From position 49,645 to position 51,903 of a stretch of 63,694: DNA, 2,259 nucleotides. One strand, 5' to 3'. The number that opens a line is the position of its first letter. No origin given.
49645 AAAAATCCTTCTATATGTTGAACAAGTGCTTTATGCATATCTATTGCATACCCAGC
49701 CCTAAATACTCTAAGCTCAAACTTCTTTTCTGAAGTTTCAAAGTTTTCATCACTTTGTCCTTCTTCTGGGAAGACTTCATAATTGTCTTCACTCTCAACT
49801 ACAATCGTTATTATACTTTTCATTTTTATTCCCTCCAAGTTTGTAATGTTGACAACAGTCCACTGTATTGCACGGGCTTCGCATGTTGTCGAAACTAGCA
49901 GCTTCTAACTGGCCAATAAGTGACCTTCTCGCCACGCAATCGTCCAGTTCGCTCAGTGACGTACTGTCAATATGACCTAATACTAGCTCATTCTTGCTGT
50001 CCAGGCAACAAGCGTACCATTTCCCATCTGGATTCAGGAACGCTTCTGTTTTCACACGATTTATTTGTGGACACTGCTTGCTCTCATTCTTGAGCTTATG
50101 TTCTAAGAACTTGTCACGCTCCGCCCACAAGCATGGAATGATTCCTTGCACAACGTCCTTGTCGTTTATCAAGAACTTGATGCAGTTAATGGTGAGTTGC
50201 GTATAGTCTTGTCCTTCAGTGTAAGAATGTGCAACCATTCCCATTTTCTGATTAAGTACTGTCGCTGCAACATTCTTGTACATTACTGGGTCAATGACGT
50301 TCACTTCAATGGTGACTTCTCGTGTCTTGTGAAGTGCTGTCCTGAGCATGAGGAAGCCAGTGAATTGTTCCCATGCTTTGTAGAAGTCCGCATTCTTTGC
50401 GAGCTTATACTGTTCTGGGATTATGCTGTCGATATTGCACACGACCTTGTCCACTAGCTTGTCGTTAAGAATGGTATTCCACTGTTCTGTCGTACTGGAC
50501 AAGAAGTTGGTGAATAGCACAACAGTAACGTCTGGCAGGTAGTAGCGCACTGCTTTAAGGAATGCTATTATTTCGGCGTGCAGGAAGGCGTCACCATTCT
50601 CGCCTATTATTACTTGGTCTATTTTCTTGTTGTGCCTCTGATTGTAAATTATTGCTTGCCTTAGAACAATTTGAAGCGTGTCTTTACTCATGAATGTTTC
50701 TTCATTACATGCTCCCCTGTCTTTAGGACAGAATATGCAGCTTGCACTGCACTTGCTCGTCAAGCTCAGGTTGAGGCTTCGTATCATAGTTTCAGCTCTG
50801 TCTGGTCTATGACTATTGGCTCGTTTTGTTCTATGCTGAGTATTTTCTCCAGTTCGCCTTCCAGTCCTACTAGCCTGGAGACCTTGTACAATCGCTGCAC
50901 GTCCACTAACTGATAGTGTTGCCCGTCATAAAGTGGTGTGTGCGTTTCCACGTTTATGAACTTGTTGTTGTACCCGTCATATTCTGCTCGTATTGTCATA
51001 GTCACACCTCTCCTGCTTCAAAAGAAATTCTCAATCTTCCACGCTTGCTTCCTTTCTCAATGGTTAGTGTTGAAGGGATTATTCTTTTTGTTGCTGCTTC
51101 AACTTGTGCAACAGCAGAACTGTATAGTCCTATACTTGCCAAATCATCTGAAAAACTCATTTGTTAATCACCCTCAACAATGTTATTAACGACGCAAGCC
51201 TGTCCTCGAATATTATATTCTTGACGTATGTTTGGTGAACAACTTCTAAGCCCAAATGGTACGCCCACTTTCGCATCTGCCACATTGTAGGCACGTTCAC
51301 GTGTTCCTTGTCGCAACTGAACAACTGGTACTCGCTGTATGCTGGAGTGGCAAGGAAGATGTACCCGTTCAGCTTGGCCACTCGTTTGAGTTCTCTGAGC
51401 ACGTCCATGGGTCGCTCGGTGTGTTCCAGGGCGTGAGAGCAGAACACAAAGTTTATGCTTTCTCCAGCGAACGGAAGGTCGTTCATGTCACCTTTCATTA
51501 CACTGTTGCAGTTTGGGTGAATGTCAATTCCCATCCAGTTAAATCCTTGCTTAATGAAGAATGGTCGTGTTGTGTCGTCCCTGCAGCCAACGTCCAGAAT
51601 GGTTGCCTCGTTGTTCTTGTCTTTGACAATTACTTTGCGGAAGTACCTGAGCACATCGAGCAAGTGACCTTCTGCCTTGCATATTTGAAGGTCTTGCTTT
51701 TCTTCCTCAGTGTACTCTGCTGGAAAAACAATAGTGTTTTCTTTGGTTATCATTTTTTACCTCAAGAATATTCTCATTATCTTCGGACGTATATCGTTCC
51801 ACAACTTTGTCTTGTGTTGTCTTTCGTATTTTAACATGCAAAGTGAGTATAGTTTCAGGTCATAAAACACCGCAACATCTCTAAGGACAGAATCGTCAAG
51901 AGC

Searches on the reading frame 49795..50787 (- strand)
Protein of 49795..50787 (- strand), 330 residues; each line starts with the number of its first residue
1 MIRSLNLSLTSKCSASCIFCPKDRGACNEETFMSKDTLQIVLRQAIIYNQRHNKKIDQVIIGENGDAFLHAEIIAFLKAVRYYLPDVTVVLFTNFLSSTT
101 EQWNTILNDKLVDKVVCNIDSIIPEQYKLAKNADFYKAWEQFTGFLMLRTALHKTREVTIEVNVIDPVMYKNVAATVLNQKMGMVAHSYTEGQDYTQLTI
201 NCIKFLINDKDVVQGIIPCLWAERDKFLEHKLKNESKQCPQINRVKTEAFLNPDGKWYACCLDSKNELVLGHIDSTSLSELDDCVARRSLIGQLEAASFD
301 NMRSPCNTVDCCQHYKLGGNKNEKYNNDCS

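Call 63: search_protein_families(library=pfam, proteins=[window:49795-50787:-], max_evalue=0.01)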
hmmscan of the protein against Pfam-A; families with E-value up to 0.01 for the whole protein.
window:49795-50787:- (330 aa): 1 family
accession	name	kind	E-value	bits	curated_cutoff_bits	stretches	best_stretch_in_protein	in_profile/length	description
PF13186.11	SPASM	-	5.5e-05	23.8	21.5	1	244-281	3-42/67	Iron-sulfur cluster-binding domain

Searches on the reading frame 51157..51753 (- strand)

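Call 65: search_protein_families(library=pfam, proteins=[window:51157-51753:-], max_evalue=0.01)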
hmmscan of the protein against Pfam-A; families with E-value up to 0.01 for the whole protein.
window:51157-51753:- (198 aa): 6 families
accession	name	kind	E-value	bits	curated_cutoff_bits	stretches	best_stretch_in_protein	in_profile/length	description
PF13489.12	Methyltransf_23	-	1.9e-13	50.9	27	1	42-174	16-164/164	Methyltransferase domain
PF08241.18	Methyltransf_11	-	4.2e-13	50.2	21.2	1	53-133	1-94/95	Methyltransferase domain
PF05148.21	Methyltransf_8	-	1.2e-07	32.3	27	1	43-135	67-157/219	Hypothetical methyltransferase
PF13847.12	Methyltransf_31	-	2.8e-07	30.8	27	1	86-156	59-127/145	Methyltransferase domain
PF13649.12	Methyltransf_25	-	4.2e-07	31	27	1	84-130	49-97/97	Methyltransferase domain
PF08242.18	Methyltransf_12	-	0.0044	18.2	30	0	93-131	61-97/98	Methyltransferase domain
